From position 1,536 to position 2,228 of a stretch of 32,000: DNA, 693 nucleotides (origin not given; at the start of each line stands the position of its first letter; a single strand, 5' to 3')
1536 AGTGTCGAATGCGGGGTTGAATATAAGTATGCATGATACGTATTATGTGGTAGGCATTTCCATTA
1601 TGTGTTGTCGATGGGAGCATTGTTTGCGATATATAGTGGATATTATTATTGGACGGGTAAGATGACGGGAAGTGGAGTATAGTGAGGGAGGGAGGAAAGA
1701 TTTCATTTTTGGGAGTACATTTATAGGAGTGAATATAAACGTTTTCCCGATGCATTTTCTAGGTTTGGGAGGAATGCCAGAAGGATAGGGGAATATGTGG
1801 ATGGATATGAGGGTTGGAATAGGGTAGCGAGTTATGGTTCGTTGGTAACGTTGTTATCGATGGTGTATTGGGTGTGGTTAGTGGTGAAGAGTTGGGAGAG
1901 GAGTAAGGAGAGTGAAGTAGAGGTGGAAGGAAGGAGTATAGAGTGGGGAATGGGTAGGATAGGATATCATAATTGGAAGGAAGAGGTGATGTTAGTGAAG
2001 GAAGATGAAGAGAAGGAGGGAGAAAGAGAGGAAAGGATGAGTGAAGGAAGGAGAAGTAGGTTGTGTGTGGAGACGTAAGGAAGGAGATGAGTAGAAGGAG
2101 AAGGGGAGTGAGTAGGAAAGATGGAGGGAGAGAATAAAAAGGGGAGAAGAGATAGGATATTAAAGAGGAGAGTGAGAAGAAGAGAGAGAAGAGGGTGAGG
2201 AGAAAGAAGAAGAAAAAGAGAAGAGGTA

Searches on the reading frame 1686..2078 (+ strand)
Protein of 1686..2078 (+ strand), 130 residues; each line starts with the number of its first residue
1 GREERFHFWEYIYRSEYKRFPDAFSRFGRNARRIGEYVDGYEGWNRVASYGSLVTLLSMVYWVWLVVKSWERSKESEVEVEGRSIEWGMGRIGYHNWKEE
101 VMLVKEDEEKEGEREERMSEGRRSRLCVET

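Call 13: search_protein_families(library=pfam, max_evalue=0.1, proteins=[window:1686-2078:+])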
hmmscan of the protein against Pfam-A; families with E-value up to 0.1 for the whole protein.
window:1686-2078:+ (130 aa): 0 families
